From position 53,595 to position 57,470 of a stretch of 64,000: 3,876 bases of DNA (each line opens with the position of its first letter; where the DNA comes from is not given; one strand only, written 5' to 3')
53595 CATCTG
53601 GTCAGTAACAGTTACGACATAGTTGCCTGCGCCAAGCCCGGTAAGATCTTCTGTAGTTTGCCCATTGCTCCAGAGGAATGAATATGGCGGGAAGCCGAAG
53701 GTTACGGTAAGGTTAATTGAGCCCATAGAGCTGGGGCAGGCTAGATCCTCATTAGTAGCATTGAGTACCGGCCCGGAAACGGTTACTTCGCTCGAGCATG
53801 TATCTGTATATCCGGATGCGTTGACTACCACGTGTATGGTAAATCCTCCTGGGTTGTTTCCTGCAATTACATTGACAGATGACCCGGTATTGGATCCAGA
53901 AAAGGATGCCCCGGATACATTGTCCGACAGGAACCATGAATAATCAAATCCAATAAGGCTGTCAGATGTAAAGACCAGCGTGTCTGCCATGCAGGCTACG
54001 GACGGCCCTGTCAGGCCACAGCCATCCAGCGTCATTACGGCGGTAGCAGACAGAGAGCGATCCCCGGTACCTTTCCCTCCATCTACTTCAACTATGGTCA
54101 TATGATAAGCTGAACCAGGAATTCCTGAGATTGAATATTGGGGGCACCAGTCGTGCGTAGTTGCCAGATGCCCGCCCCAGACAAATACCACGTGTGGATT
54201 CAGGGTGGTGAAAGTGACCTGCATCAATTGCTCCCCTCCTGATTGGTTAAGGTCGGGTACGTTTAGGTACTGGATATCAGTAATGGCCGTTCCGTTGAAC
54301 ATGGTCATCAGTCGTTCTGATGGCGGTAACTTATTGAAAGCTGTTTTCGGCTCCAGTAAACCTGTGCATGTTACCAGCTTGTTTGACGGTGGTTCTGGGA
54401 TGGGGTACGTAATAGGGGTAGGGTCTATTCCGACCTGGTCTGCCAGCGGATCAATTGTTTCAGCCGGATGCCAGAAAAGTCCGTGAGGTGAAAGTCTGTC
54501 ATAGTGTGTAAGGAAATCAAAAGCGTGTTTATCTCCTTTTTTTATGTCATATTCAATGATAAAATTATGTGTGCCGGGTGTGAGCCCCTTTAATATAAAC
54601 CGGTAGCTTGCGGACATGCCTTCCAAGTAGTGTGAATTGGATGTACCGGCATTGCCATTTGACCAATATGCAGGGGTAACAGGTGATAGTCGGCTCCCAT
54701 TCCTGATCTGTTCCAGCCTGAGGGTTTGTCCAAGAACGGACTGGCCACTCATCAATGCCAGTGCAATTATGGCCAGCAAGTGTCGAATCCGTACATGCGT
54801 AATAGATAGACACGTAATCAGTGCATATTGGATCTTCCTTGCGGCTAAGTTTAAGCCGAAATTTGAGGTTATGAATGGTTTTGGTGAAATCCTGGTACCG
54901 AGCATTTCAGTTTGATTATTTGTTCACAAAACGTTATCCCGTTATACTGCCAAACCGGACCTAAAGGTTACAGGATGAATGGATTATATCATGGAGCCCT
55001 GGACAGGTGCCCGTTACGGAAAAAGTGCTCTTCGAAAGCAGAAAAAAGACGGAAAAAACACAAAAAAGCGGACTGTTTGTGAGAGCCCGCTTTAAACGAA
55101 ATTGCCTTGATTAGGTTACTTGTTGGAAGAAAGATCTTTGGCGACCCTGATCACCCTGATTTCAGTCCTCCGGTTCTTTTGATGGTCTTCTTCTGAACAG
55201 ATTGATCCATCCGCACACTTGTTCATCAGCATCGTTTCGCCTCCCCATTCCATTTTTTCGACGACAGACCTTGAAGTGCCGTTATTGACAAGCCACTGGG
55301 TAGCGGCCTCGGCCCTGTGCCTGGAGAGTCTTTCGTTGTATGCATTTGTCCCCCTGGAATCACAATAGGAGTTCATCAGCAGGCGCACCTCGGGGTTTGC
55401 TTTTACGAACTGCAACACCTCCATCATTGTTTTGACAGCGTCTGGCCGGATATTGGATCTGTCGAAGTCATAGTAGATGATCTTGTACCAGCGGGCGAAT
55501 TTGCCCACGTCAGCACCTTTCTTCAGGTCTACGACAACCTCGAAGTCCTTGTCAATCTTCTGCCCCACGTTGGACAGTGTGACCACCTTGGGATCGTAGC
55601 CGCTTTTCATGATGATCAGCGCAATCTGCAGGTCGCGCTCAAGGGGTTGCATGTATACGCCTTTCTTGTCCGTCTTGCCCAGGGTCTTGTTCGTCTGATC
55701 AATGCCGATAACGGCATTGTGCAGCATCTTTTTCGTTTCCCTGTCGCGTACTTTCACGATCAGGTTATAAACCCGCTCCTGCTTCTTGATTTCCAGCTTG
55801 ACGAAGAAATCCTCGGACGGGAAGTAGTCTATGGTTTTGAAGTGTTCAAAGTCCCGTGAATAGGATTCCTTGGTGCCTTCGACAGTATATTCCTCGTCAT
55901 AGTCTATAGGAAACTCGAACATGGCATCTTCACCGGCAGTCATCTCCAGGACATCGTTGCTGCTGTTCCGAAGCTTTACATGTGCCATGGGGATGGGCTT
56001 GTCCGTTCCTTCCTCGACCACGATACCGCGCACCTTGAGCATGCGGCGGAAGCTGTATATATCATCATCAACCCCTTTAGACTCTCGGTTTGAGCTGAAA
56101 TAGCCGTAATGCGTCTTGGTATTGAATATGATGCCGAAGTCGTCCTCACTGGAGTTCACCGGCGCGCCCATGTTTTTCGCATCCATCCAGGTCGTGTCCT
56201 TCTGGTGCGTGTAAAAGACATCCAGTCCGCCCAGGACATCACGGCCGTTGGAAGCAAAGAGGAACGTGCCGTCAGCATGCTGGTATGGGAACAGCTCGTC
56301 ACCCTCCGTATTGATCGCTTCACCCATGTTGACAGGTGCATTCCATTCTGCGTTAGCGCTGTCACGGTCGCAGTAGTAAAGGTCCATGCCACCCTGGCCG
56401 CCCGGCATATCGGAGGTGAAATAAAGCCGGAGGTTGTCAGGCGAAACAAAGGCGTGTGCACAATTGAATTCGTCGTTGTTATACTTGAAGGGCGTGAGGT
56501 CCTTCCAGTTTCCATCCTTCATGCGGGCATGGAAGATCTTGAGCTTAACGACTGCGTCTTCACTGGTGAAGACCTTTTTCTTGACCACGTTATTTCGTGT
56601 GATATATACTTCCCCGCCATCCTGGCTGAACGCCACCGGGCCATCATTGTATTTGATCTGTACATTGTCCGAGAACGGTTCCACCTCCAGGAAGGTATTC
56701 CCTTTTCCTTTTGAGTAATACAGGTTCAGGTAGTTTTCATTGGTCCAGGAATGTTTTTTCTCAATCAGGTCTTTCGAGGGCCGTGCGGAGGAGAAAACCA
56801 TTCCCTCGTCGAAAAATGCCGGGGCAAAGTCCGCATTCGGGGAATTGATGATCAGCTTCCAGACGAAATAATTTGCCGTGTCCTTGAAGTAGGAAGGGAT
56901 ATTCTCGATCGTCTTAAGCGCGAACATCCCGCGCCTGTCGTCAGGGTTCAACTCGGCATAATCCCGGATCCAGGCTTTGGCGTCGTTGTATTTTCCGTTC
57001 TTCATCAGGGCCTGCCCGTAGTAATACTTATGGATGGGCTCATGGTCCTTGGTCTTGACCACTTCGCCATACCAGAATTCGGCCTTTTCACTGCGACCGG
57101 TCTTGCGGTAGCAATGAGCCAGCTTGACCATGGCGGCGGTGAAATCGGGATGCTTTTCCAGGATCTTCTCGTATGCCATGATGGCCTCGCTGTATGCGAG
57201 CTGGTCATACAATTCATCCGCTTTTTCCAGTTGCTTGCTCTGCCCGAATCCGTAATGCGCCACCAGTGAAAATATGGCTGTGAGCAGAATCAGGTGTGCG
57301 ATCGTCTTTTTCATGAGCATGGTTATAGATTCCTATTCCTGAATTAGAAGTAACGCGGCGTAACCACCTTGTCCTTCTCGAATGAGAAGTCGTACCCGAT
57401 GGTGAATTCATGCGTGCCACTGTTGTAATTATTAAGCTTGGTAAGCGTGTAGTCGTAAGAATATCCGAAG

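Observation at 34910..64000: Roughly 29-kb minus-strand array of five tandem giant SprB-repeat / type-B T9SS-CTD adhesin genes served by a single PorP/SprF-OmpA pair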

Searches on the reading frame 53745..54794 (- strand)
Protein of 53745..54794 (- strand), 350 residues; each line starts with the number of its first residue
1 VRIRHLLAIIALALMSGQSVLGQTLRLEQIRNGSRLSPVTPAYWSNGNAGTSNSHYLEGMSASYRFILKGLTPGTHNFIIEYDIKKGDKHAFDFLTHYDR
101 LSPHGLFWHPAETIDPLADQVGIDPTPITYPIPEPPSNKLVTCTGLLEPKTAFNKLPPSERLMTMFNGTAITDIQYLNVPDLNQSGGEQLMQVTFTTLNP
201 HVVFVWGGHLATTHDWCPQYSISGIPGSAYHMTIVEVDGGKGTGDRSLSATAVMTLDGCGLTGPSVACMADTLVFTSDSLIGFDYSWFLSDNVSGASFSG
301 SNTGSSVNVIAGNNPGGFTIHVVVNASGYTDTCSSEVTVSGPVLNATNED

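Call 30: search_protein_families(library=pfam, proteins=[window:53745-54794:-], max_evalue=1)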
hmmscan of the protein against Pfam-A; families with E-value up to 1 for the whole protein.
window:53745-54794:- (350 aa): 0 families

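Call 32: search_solved_structures(query=window:53745-54794:-, max_evalue=1)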
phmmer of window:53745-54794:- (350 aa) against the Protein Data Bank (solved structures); distinct sequences matched with E-value up to 1: 0.

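Call 40: find_homologous_proteins(query=window:53745-54725:-, max_evalue=0.00001)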
Query window:53745-54725:- (327 aa): 10 proteins with E <= 0.00001 among 1340 candidates.
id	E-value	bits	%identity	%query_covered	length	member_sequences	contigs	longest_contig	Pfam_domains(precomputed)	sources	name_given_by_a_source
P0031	3.3e-47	179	45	69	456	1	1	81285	-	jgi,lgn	-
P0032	1.2e-45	174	43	69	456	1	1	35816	-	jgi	jgi:hypothetical protein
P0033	9.7e-43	165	43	69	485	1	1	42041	PF18962.8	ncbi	-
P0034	2.6e-42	163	41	72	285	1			-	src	-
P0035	1.4e-38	151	43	69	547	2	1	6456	-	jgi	jgi:hypothetical protein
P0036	3.1e-35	140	38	71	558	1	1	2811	PF19403.6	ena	-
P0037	1.3e-33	135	38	70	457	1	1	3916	PF18962.8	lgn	-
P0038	7.2e-25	106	43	44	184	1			-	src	-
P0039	3.1e-22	97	47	36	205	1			-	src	-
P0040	1.1e-7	50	30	70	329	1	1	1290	-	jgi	-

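Call 50: predict_structure(alignment_id=A2)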
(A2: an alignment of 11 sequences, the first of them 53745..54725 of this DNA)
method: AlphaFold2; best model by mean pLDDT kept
length: 327 residues; sequences in the alignment: 11
mean_pLDDT: 83.6   pTM: 0.77
mean pLDDT of the five models: 83.6, 80.3, 79.0, 73.6, 69.0
residues with pLDDT >= 90: 153; 70-90: 120; 50-70: 36; < 50: 18
segments of 3 or more residues with pLDDT < 50: 12-29
pLDDT, mean of each block of 10 residues (from residue 1): 78 40 43 80 94 96 87 82 60 86 97 81 85 92 98 89 90 97 92 84 77 85 79 82 93 82 95 95 94 95 81 87 57
secondary structure, 60 per line:
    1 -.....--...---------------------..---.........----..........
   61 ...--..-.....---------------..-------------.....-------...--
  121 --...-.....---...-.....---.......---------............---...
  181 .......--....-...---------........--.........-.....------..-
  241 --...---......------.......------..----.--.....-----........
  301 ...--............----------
elements in order: E2-6 E9-11 E38-46 E51-63 E69-73 E104-108 E116-118 E123-125 H127-131 E139-143 E147-153 E163-174 E178-187 H190-193 E207-214 E217-225 E243-245 E249-254 E261-267 E283-287 E293-303 E306-317

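Call 80: find_encoding_contigs(protein=P0031, flank=6000, max_places=1)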
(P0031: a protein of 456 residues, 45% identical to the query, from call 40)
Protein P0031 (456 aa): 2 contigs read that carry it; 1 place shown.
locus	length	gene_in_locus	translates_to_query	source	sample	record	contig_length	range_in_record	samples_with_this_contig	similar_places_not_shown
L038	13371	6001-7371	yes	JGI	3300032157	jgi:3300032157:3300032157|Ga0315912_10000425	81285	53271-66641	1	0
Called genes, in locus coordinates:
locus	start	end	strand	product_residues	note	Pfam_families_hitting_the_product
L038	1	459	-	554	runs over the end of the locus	PF22544:HYDIN_VesB_CFA65-like_Ig (faint), PF04231:Endonuclease_1, PF18962:Por_Secre_tail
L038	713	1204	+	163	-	-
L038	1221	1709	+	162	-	PF13302:Acetyltransf_3, PF13420:Acetyltransf_4, PF13527:Acetyltransf_9 (faint), PF00583:Acetyltransf_1, PF13673:Acetyltransf_10 (weak), PF13508:Acetyltransf_7, PF08445:FR47 (weak)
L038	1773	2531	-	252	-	PF13489:Methyltransf_23, PF08241:Methyltransf_11, PF08242:Methyltransf_12 (weak), PF13649:Methyltransf_25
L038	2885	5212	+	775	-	PF19081:Ig_7 (faint), PF13573:SprB (weak), PF18962:Por_Secre_tail (weak)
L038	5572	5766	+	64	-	PF00313:CSD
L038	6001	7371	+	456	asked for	-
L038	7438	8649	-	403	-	PF00275:EPSP_synthase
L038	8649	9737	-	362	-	PF13685:Fe-ADH_2 (weak), PF01761:DHQ_synthase, PF24621:DHQS_C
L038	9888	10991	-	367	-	PF00793:DAHP_synth_1, PF01817:CM_2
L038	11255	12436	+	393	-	PF01619:Pro_dh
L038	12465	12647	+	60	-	-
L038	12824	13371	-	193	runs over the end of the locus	-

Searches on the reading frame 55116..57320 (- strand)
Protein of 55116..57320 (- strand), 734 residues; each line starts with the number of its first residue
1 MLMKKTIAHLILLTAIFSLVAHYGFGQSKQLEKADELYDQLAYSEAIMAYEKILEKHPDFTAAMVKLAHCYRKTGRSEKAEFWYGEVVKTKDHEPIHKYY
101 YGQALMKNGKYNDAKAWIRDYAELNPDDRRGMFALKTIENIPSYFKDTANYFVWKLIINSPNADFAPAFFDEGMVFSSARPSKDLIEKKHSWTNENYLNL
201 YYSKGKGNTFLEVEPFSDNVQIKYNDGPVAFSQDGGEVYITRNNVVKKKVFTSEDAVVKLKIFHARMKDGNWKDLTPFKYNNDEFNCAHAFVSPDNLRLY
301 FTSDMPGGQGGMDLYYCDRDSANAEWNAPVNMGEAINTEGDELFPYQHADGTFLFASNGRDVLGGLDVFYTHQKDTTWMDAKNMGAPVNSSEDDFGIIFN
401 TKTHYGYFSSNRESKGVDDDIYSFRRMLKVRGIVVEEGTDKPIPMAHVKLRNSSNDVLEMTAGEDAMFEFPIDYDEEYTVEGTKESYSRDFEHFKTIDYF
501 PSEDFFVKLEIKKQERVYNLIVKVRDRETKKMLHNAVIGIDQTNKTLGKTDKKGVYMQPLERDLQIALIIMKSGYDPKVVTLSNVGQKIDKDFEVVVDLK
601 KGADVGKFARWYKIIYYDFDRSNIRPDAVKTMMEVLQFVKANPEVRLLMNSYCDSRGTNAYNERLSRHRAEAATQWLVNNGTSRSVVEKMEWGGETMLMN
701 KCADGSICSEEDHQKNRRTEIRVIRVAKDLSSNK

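Call 3: search_protein_families(library=pfam, proteins=[window:55116-57320:-], max_evalue=0.01)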
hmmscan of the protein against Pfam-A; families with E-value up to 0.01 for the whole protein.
window:55116-57320:- (734 aa): 15 families
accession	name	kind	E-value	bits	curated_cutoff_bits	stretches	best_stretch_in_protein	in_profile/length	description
PF14559.12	TPR_19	-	2.6e-12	47.3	25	1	42-91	6-55/68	Tetratricopeptide repeat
PF00691.25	OmpA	-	6.2e-11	43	27.2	1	616-702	1-88/98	OmpA family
PF07676.18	PD40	-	4.4e-10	39.7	20.9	0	291-315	15-37/38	WD40-like Beta Propeller Repeat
PF12895.13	ANAPC3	-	4.8e-09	36.8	27.2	1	78-126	6-53/82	Anaphase-promoting complex, cyclosome, subunit 3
PF13432.12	TPR_16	-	5e-08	33.7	32.7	1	31-84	1-54/65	Tetratricopeptide repeat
PF13428.12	TPR_14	-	7.2e-08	32.8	23.5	1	99-135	5-41/44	Tetratricopeptide repeat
PF07719.23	TPR_2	-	6.3e-07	29.5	27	1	99-128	5-34/34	Tetratricopeptide repeat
PF13431.12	TPR_17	-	9.3e-07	29.1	24.4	1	49-81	1-33/34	Tetratricopeptide repeat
PF00515.34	TPR_1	-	4.5e-06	26.7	27.8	0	34-60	8-34/34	Tetratricopeptide repeat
PF13181.12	TPR_8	-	3.4e-05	24.1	25.7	0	63-89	3-29/34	Tetratricopeptide repeat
PF13620.12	CarboxypepD_reg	-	5.2e-05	24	32.3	0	430-487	2-59/82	Carboxypeptidase regulatory-like domain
PF13715.12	CarbopepD_reg_2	-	9e-05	22.9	32.2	0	523-590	4-71/88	CarboxypepD_reg-like domain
PF24575.1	TPR_Slam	-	0.00016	22.5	35.2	0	37-80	57-100/104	Surface lipoprotein assembly modifier, N-terminal TPR repeats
PF25064.1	ARM_TT21_5th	-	0.00016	22.4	27.8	1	34-114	8-89/117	TT21 fifth ARM repeats domain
PF13174.12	TPR_6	-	0.0058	17.6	26.3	0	38-59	10-32/33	Tetratricopeptide repeat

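Call 4: search_protein_families(library=ncbifam, proteins=[window:55116-57320:-], max_evalue=0.01)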
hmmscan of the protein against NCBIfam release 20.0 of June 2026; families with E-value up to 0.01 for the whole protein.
window:55116-57320:- (734 aa): 26 families (the best 25 are shown)
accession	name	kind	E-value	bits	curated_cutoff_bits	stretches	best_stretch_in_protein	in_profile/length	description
NF053607.1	CHU_0125_OmpA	equivalog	4.8e-110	369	620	2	15-497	7-495/639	CHU_0125 family OmpA-like outer membrane integrity protein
NF052230.1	T9SS_PorE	exception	2.2e-95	320.3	600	2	13-508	4-502/648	PorE family type IX secretion system protein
TIGR02802.1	Pal_lipo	equivalog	1.4e-15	57.3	125.35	1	615-722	2-103/104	peptidoglycan-associated lipoprotein Pal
NF053611.1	YiaD_Gzip_OmpA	equivalog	4.2e-14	52.7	175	1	615-723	104-206/206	YiaD family glycine zipper/OmpA-like lipoprotein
NF053613.1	OMP_toxin_LptF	equivalog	6.5e-14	52.2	400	1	615-723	143-245/256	lipotoxin F family OmpA-related lipoprotein LptF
NF045787.1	OmpABordt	equivalog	1.1e-11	44.8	200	1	616-725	88-191/194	outer membrane protein OmpA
NF053612.1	anchor_PA1041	equivalog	2.8e-11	43.8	250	1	615-723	133-235/236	PA1041 family peptidoglycan-binding anchor lipoprotein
NF008067.1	PRK10802.1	equivalog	8.6e-10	38.7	261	1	613-696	67-150/171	peptidoglycan-associated lipoprotein Pal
TIGR03789.1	pdsO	hypoth_equivalog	1.5e-07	31.3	152.2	1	622-700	148-226/243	sortase-associated OmpA-like protein PdsO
NF053585.1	OMP_LP_YfiB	equivalog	2.5e-07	30.7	128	1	615-721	58-158/163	outer membrane lipoprotein YfiB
NF047726.1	AutTranAdhPGAsTpgA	equivalog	5.2e-07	29.1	350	1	615-705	156-248/268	trimeric autotransporter adhesin/peptidogylcan-associated protein TpgA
NF033763.1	exchanger_TraB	exception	5.2e-07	28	700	1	617-724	396-498/522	outer membrane exchange protein TraB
NF007804.1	PRK10510.1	equivalog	4e-06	26.4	307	1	616-723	115-216/219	OmpA family lipoprotein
TIGR02795.1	tol_pal_ybgF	equivalog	6.5e-06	26.7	90.1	1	36-89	48-104/119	tol-pal system protein YbgF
NF033920.0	C39_PA2778_fam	equivalog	7.4e-06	25.6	150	1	28-124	157-253/255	PA2778 family cysteine peptidase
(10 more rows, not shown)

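Call 78: search_solved_structures(query=window:55116-57320:-, max_evalue=0.00001)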
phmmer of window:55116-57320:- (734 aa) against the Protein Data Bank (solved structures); distinct sequences matched with E-value up to 0.00001: 19.
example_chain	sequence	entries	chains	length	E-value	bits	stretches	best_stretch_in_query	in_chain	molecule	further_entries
6top_A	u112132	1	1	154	2.1e-13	53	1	610-715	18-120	OmpA family protein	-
6top_B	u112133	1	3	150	2.1e-13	52.9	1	611-715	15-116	OmpA family protein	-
4g4v_A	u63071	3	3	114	4.2e-10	42.1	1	612-719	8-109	Peptidoglycan-associated lipoprotein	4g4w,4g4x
1oap_A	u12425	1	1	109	7.1e-09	38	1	613-696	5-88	PEPTIDOGLYCAN-ASSOCIATED LIPOPROTEIN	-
2hqs_H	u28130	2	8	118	7.6e-09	37.9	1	613-696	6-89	Peptidoglycan-associated lipoprotein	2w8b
9rle_P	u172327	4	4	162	1.8e-08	36.7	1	613-696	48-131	Peptidoglycan-associated lipoprotein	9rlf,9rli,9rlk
9qhb_A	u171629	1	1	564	2.5e-08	36.2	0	37-132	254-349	Engineered tetratricopeptide repeat protein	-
5u1h_A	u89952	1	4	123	3.3e-08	35.8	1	605-705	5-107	Outer membrane porin F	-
5lkw_A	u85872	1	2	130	8.4e-08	34.4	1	613-696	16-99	Putative OmpA family lipoprotein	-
5n2c_A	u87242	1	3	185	1.5e-07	33.6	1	613-695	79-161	Putative OmpA family lipoprotein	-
4pwt_A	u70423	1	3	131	2.2e-07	33.1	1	613-696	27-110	Peptidoglycan-associated lipoprotein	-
4r40_B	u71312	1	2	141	2.7e-07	32.8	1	613-696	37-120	Peptidoglycan-associated lipoprotein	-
8bu0_A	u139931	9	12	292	3.3e-07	32.5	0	37-128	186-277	Consensus tetratricopeptide repeat protein | Crystal structure of an 8-repeat consensus TPR superhelix with Zinc. | Monomer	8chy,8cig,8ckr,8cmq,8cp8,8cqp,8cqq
2aiz_P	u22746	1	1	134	9.5e-07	31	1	602-696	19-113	Outer membrane protein P6 (Fragment)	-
7obi_A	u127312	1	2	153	1.2e-06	30.7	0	43-135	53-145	CTPR-rv4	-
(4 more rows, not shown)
